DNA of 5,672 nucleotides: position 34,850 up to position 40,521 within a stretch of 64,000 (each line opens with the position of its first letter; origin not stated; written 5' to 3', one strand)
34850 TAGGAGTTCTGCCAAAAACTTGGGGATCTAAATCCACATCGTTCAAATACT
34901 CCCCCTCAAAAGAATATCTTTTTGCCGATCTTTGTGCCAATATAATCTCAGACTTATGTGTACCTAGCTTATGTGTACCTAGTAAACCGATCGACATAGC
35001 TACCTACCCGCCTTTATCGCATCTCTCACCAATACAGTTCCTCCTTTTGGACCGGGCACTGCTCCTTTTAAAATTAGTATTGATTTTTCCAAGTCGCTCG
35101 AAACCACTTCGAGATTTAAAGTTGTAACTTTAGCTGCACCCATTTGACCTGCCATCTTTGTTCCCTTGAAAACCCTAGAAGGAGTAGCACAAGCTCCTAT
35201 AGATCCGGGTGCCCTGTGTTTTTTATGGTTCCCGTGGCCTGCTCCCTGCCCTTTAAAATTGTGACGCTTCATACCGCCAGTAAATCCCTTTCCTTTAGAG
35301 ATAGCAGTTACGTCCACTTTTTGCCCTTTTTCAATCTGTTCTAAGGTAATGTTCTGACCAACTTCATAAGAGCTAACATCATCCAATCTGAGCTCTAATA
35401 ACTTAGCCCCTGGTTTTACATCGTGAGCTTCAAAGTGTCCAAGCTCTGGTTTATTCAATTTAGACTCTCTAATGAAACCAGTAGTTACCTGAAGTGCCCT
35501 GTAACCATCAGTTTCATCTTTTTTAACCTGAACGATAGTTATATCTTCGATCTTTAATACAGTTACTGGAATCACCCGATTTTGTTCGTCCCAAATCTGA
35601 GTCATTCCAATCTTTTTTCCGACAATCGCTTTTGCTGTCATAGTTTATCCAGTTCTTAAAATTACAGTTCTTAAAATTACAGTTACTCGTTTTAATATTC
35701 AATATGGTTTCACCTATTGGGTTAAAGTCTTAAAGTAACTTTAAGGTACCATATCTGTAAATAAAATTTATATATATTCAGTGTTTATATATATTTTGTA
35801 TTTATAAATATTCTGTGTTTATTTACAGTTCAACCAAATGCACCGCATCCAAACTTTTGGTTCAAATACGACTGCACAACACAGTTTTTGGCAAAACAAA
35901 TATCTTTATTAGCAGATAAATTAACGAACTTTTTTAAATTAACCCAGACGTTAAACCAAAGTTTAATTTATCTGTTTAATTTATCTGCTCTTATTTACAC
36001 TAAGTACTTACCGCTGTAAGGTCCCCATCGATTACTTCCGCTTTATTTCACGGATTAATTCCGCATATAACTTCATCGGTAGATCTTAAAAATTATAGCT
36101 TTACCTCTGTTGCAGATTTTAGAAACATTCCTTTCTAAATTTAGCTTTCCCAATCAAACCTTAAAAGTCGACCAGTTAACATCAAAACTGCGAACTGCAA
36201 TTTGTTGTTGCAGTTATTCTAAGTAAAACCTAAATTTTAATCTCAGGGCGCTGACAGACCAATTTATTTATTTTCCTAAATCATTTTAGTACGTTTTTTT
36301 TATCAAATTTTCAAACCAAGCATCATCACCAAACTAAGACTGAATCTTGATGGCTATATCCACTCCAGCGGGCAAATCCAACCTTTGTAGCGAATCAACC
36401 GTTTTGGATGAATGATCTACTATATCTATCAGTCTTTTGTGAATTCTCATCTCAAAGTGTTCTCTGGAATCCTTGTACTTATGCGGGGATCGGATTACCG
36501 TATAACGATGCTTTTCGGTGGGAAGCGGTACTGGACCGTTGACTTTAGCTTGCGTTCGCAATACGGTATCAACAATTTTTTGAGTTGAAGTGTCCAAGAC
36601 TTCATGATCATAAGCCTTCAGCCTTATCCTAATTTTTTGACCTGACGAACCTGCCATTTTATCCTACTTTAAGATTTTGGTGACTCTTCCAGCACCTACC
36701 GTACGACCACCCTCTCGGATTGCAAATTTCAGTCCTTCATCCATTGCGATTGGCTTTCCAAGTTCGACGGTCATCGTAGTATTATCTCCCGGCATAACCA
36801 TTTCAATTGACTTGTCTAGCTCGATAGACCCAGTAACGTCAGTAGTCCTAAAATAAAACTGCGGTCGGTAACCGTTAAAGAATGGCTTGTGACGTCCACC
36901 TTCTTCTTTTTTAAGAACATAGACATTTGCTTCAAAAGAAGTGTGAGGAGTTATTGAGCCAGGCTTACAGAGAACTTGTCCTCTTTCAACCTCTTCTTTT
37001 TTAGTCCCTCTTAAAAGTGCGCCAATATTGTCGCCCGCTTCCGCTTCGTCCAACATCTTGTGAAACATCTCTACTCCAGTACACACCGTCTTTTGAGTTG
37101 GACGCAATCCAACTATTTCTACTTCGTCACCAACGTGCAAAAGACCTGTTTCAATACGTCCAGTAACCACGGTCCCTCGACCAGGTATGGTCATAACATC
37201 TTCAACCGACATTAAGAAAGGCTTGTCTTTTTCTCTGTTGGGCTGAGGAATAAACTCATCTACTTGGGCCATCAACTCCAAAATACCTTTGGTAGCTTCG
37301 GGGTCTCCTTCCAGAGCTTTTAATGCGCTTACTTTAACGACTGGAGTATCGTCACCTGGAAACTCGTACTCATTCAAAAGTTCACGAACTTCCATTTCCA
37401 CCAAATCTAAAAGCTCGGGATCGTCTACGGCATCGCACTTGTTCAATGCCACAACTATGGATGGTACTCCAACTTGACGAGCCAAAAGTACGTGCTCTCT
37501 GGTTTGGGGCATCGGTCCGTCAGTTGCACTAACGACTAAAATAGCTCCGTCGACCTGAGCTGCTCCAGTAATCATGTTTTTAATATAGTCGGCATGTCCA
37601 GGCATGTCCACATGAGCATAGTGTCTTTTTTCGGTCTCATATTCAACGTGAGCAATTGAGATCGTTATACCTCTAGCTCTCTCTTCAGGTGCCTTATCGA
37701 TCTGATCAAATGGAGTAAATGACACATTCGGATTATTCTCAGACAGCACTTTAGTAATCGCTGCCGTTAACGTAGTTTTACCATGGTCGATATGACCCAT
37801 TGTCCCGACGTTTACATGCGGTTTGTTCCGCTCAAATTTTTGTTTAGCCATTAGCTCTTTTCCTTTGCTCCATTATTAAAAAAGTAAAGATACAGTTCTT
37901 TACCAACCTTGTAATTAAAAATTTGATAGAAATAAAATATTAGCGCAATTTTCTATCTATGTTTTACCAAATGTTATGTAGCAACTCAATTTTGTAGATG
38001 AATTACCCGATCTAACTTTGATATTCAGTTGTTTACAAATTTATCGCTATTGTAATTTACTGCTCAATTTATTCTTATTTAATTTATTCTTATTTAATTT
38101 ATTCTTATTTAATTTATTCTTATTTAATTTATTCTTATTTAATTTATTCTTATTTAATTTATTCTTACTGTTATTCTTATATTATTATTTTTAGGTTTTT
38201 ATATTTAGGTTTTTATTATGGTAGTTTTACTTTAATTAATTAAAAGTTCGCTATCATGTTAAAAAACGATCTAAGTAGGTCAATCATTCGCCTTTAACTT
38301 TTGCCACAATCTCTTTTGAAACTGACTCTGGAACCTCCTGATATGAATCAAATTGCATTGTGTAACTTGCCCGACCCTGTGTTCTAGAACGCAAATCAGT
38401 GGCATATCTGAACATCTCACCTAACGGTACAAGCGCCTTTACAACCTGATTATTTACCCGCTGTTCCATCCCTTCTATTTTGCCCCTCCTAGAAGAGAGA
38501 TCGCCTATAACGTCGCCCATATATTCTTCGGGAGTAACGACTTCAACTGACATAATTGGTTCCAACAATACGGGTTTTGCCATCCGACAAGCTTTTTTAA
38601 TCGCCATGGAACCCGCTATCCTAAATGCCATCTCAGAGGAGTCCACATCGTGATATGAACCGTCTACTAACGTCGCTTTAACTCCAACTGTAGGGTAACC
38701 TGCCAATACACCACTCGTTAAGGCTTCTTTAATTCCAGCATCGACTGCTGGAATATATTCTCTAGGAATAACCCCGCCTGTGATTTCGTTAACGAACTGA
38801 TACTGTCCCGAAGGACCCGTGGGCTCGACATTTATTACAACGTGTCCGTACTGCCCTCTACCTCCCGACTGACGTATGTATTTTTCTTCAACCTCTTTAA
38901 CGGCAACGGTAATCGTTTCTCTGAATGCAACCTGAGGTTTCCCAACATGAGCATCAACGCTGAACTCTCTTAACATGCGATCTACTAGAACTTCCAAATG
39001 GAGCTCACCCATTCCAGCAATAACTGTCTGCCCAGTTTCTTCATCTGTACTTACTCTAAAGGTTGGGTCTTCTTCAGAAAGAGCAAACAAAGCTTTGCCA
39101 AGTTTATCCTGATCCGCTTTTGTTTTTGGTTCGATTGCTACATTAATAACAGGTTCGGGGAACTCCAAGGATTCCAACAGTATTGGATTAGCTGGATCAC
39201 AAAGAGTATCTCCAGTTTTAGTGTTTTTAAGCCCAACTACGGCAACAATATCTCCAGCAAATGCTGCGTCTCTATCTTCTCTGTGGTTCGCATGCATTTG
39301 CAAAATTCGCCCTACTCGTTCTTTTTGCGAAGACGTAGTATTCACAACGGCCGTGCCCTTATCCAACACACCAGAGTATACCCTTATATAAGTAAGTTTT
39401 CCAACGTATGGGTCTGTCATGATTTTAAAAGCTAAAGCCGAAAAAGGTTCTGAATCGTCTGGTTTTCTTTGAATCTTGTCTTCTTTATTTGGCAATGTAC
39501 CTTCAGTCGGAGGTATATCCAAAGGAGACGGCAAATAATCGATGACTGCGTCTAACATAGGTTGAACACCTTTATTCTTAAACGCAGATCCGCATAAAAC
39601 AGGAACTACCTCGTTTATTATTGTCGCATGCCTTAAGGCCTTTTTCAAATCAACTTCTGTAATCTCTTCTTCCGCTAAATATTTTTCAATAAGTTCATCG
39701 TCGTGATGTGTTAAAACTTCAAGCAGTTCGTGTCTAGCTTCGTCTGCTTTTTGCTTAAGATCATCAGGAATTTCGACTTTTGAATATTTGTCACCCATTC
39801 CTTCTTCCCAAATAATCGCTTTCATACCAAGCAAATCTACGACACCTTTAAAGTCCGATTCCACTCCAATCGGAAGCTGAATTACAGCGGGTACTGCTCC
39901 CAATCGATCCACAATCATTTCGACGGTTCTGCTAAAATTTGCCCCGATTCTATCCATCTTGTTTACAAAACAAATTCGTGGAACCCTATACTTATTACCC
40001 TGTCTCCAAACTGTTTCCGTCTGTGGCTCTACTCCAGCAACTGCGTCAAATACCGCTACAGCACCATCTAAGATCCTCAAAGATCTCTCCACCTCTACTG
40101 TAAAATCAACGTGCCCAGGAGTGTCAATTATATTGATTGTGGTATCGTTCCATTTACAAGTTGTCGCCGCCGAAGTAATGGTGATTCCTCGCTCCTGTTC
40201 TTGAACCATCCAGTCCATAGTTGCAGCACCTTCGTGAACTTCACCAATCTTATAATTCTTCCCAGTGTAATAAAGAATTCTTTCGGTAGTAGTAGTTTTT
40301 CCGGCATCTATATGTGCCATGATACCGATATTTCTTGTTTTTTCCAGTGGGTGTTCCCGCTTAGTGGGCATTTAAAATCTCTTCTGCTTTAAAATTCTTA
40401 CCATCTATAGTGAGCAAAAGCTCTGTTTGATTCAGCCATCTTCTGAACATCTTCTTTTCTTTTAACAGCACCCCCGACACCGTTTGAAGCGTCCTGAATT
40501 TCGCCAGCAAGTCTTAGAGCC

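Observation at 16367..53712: Nearly every spacer in the conserved ribosomal-protein/rpoBC/nusG block is enlarged and carries an AT-rich tandem repeat with a modal 15-bp unit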

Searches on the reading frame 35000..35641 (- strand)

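Call 12: search_protein_families(library=ncbifam, proteins=[window:35000-35641:-], max_evalue=0.00001)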
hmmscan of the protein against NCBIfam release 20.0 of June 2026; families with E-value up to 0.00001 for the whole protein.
window:35000-35641:- (213 aa): 3 families
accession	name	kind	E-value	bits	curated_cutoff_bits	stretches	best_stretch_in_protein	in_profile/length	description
TIGR03625.1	L3_bact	equivalog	1e-82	276.9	142.9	1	6-206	2-202/202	50S ribosomal protein L3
NF003261.0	PRK04231.1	equivalog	4.9e-17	61.7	341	1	93-181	186-274/342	50S ribosomal protein L3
TIGR03626.1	L3_arch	equivalog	1.3e-16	60.4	308.7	1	92-186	177-271/331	50S ribosomal protein L3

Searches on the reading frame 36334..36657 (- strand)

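Call 12: search_protein_families(library=ncbifam, proteins=[window:36334-36657:-], max_evalue=0.00001)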
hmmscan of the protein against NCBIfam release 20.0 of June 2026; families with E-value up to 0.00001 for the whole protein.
window:36334-36657:- (107 aa): 3 families
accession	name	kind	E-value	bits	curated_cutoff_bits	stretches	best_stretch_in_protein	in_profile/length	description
NF001861.0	PRK00596.1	equivalog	2e-47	159.7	85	1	6-104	3-101/102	30S ribosomal protein S10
TIGR01049.1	rpsJ_bact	equivalog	8.3e-45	151.1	72.75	1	7-104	1-98/99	30S ribosomal protein S10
TIGR01046.1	uS10_euk_arch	equivalog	6.9e-19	68.1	96.25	1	7-105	1-99/99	30S ribosomal protein S10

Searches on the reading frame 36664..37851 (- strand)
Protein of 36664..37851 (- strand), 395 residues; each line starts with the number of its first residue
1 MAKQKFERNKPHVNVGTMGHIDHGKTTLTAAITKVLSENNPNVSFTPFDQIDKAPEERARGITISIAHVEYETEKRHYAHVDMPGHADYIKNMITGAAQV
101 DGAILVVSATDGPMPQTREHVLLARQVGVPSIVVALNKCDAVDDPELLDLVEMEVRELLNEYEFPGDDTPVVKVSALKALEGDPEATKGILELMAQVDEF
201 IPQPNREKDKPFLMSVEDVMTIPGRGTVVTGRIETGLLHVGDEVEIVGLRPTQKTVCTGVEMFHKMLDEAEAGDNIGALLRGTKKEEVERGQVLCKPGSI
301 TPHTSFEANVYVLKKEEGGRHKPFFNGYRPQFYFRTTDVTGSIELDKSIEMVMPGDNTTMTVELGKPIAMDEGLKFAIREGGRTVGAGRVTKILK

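Call 12: search_protein_families(library=ncbifam, proteins=[window:36664-37851:-], max_evalue=0.00001)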
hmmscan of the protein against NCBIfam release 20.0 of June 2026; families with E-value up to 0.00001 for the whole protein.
window:36664-37851:- (395 aa): 34 families (the best 25 are shown)
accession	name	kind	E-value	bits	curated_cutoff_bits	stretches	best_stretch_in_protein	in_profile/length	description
NF000766.0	PRK00049.1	subfamily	1.4e-220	732.1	449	1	1-394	1-395/396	elongation factor Tu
NF009372.0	PRK12735.1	subfamily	6.2e-220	729.9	479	1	1-394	1-395/396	elongation factor Tu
NF009373.0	PRK12736.1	subfamily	1.1e-219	729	452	1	1-394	1-393/394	elongation factor Tu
TIGR00485.1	EF-Tu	equivalog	1.1e-216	719.1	522.4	1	1-395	1-394/394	elongation factor Tu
NF008969.0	PRK12317.1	subfamily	3.6e-74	249.9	502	1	8-393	3-421/426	elongation factor 1-alpha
TIGR00483.1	EF-1_alpha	equivalog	4.9e-61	206.5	540.1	1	8-345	3-356/427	translation elongation factor EF-1 subunit alpha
TIGR00475.1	selB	equivalog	1.3e-57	195.8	242.25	1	13-302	1-263/581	selenocysteine-specific translation elongation factor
TIGR03680.1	eif2g_arch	equivalog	2.9e-37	128.8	514.5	1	9-378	2-390/407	translation initiation factor IF-2 subunit gamma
NF003077.0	PRK04000.1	equivalog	4.1e-36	125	315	1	7-379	4-395/412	translation initiation factor IF-2 subunit gamma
NF004035.0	PRK05506.1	subfamily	1.5e-31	109.4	715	1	52-316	80-343/632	bifunctional sulfate adenylyltransferase subunit 1/adenylylsulfate kinase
TIGR02034.1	CysN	subfamily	3.2e-30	105.5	336.1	1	54-316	58-319/406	sulfate adenylyltransferase, large subunit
TIGR01394.1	TypA_BipA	equivalog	2e-29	102.3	757.3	1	14-276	3-270/594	translational GTPase TypA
NF003478.0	PRK05124.1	equivalog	9e-29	100.4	590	1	55-315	86-345/475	sulfate adenylyltransferase subunit CysN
TIGR00487.1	IF-2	equivalog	2.1e-24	86.2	424.4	1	9-244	85-294/587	translation initiation factor IF-2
NF007583.0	PRK10218.1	equivalog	7.9e-20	70.4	1260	1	14-272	7-270/607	ribosome-dependent GTPase TypA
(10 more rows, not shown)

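Call 18: find_encoding_contigs(protein=window:36664-37851:-, flank=10000, max_places=10)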
Protein window:36664-37851:- (395 aa): 11 contigs read that carry it; 7 places shown.
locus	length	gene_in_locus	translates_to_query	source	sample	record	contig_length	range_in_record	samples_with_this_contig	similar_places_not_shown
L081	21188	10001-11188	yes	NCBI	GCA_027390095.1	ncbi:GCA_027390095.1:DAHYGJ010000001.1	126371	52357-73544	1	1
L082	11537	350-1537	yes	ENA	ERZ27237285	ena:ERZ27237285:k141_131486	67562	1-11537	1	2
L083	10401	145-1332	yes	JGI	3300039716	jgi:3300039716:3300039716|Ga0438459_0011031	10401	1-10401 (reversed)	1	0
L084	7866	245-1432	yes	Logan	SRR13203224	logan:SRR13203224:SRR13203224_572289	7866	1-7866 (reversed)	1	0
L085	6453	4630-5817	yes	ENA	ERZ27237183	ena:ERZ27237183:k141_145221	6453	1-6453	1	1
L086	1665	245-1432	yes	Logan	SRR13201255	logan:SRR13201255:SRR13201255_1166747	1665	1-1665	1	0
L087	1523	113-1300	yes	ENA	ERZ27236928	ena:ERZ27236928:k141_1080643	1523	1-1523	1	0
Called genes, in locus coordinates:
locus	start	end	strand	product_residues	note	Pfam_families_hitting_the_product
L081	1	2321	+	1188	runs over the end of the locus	PF04563:RNA_pol_Rpb2_1, PF04561:RNA_pol_Rpb2_2, PF04565:RNA_pol_Rpb2_3, PF10385:RNA_pol_Rpb2_45, PF00562:RNA_pol_Rpb2_6, PF04560:RNA_pol_Rpb2_7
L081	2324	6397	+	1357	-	PF04997:RNA_pol_Rpb1_1, PF00623:RNA_pol_Rpb1_2, PF04983:RNA_pol_Rpb1_3, PF05000:RNA_pol_Rpb1_4, PF04998:RNA_pol_Rpb1_5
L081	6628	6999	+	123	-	PF00164:Ribosom_S12_S23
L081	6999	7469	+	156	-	PF00177:Ribosomal_S7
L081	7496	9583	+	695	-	PF00009:GTP_EFTU, PF03144:GTP_EFTU_D2, PF22042:EF-G_D2, PF14492:EFG_III, PF16658:RF3_C (weak), PF03764:EFG_IV, PF00679:EFG_C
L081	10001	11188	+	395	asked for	PF00009:GTP_EFTU, PF03144:GTP_EFTU_D2, PF03143:GTP_EFTU_D3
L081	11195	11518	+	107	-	PF00338:Ribosomal_S10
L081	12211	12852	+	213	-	PF00297:Ribosomal_L3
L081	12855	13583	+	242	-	PF00573:Ribosomal_L4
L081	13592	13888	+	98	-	PF00276:Ribosomal_L23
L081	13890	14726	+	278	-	PF00181:Ribosomal_L2_N, PF03947:Ribosomal_L2_C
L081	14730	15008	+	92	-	PF00203:Ribosomal_S19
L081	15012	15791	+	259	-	PF00237:Ribosomal_L22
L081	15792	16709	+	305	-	PF07650:KH_2, PF00189:Ribosomal_S3_C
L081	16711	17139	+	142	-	PF00252:Ribosomal_L16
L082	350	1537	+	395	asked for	PF00009:GTP_EFTU, PF03144:GTP_EFTU_D2, PF03143:GTP_EFTU_D3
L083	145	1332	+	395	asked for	PF00009:GTP_EFTU, PF03144:GTP_EFTU_D2, PF03143:GTP_EFTU_D3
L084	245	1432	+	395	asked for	PF00009:GTP_EFTU, PF03144:GTP_EFTU_D2, PF03143:GTP_EFTU_D3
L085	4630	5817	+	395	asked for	PF00009:GTP_EFTU, PF03144:GTP_EFTU_D2, PF03143:GTP_EFTU_D3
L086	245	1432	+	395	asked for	PF00009:GTP_EFTU, PF03144:GTP_EFTU_D2, PF03143:GTP_EFTU_D3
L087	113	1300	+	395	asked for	PF00009:GTP_EFTU, PF03144:GTP_EFTU_D2, PF03143:GTP_EFTU_D3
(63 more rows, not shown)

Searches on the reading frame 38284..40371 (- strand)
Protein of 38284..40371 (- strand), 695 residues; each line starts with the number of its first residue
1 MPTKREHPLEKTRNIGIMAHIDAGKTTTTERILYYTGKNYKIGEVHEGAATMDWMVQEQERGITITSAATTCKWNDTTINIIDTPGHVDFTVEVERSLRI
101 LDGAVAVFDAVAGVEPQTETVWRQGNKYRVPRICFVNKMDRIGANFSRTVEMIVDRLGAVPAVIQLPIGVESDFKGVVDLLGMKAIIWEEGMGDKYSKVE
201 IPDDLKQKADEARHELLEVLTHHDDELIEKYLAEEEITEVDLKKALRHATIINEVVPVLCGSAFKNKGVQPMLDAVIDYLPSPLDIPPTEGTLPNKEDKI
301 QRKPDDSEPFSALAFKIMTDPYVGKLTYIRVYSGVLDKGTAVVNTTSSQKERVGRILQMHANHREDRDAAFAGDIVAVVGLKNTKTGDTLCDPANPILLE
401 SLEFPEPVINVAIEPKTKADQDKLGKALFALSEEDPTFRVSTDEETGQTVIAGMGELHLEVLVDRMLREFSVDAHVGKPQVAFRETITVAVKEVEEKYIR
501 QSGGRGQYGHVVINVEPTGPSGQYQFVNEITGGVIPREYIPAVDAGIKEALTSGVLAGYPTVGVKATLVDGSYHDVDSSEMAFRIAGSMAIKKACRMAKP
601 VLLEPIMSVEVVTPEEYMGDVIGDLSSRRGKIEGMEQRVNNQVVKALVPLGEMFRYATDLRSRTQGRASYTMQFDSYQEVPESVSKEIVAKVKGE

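Call 12: search_protein_families(library=ncbifam, proteins=[window:38284-40371:-], max_evalue=0.00001)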
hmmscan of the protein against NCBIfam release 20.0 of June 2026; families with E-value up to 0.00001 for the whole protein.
window:38284-40371:- (695 aa): 32 families (the best 25 are shown)
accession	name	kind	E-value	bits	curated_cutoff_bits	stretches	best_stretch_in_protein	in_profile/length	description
TIGR00484.1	EF-G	equivalog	0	1134.6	659.4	1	5-693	3-690/691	elongation factor G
NF009381.0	PRK12740.1-5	subfamily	6.1e-252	838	583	1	8-693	5-686/692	elongation factor G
NF009891.0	PRK13351.1-1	equivalog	7.8e-166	553.5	597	1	6-693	3-678/681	elongation factor G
NF009377.1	PRK12740.1-1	equivalog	9.2e-157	523.4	890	1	10-688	11-698/700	elongation factor G-like protein EF-G2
NF009379.0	PRK12740.1-3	equivalog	1.1e-155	519.9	513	1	9-691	5-669/674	elongation factor G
NF058620.1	EFG2_Bacteroid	exception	1.4e-151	506.3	1000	2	10-517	7-507/717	elongation factor G2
NF012153.1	tet_protect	equivalog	9.8e-117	390.7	775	1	14-676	2-613/614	tetracycline resistance ribosomal protection protein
TIGR00490.1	aEF-2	equivalog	8e-106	354.8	738.45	3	270-498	244-480/720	elongation factor EF-2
NF000120.3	47473_otr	exception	1.4e-86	291.4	900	2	11-164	1-152/608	tetracycline resistance ribosomal protection protein Otr(A)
NF033148.1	tet_protect_M_W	exception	1.6e-78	264.6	1100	2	13-159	4-150/639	TetM/TetW/TetO/TetS family tetracycline resistance ribosomal protection protein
NF001964.0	PRK00741.1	equivalog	1.6e-75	254.5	473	1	6-488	6-474/529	peptide chain release factor 3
TIGR01394.1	TypA_BipA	equivalog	4.1e-72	243.3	757.3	3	13-160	2-147/594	translational GTPase TypA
NF012154.0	tet_protect_Q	exception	8.2e-70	235.8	1425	2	14-150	5-141/638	tetracycline resistance ribosomal protection protein Tet(Q)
NF012155.1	tet_protect_M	exception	1.3e-64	218.6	1420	2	11-160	2-151/639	tetracycline resistance ribosomal protection protein Tet(M)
NF009892.0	PRK13351.1-3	equivalog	5.1e-63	213.5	640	2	12-164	3-160/623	elongation factor G-like protein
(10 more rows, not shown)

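Call 56: find_encoding_contigs(protein=window:38284-40371:-, flank=2000, max_places=10)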
Protein window:38284-40371:- (695 aa): 11 contigs read that carry it; 8 places shown.
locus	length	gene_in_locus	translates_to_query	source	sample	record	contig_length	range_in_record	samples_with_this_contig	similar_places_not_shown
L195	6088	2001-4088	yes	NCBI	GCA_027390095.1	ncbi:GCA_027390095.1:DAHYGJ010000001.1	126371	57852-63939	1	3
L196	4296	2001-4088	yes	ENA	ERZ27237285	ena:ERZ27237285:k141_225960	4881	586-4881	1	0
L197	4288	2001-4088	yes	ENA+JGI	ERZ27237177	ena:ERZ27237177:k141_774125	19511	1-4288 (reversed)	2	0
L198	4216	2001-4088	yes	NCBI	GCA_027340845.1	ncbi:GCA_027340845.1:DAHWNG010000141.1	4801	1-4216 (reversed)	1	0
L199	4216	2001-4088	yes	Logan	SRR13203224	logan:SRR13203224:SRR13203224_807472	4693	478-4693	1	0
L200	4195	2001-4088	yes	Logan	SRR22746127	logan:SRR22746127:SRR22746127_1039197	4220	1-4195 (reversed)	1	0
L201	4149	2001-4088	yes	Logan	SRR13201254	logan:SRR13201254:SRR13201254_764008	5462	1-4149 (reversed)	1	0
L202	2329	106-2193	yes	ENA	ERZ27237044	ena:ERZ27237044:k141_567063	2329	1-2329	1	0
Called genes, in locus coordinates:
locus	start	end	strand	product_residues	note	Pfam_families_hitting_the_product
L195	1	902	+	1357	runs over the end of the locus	PF04997:RNA_pol_Rpb1_1, PF00623:RNA_pol_Rpb1_2, PF04983:RNA_pol_Rpb1_3, PF05000:RNA_pol_Rpb1_4, PF04998:RNA_pol_Rpb1_5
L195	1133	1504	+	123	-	PF00164:Ribosom_S12_S23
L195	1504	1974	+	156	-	PF00177:Ribosomal_S7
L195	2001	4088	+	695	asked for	PF00009:GTP_EFTU, PF03144:GTP_EFTU_D2, PF22042:EF-G_D2, PF14492:EFG_III, PF16658:RF3_C (weak), PF03764:EFG_IV, PF00679:EFG_C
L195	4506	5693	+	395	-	PF00009:GTP_EFTU, PF03144:GTP_EFTU_D2, PF03143:GTP_EFTU_D3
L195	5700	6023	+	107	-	PF00338:Ribosomal_S10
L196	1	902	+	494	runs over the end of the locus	?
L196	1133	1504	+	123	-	PF00164:Ribosom_S12_S23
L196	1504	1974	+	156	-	PF00177:Ribosomal_S7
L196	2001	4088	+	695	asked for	PF00009:GTP_EFTU, PF03144:GTP_EFTU_D2, PF22042:EF-G_D2, PF14492:EFG_III, PF16658:RF3_C (weak), PF03764:EFG_IV, PF00679:EFG_C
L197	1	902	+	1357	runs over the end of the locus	PF04997:RNA_pol_Rpb1_1, PF00623:RNA_pol_Rpb1_2, PF04983:RNA_pol_Rpb1_3, PF05000:RNA_pol_Rpb1_4, PF04998:RNA_pol_Rpb1_5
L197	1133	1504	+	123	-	PF00164:Ribosom_S12_S23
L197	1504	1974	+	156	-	PF00177:Ribosomal_S7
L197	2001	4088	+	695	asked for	PF00009:GTP_EFTU, PF03144:GTP_EFTU_D2, PF22042:EF-G_D2, PF14492:EFG_III, PF16658:RF3_C (weak), PF03764:EFG_IV, PF00679:EFG_C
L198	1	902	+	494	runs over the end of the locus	?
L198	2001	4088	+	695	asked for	PF00009:GTP_EFTU, PF03144:GTP_EFTU_D2, PF22042:EF-G_D2, PF14492:EFG_III, PF16658:RF3_C (weak), PF03764:EFG_IV, PF00679:EFG_C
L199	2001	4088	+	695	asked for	PF00009:GTP_EFTU, PF03144:GTP_EFTU_D2, PF22042:EF-G_D2, PF14492:EFG_III, PF16658:RF3_C (weak), PF03764:EFG_IV, PF00679:EFG_C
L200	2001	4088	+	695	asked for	PF00009:GTP_EFTU, PF03144:GTP_EFTU_D2, PF22042:EF-G_D2, PF14492:EFG_III, PF16658:RF3_C (weak), PF03764:EFG_IV, PF00679:EFG_C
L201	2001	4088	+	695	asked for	PF00009:GTP_EFTU, PF03144:GTP_EFTU_D2, PF22042:EF-G_D2, PF14492:EFG_III, PF16658:RF3_C (weak), PF03764:EFG_IV, PF00679:EFG_C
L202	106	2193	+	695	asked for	PF00009:GTP_EFTU, PF03144:GTP_EFTU_D2, PF22042:EF-G_D2, PF14492:EFG_III, PF16658:RF3_C (weak), PF03764:EFG_IV, PF00679:EFG_C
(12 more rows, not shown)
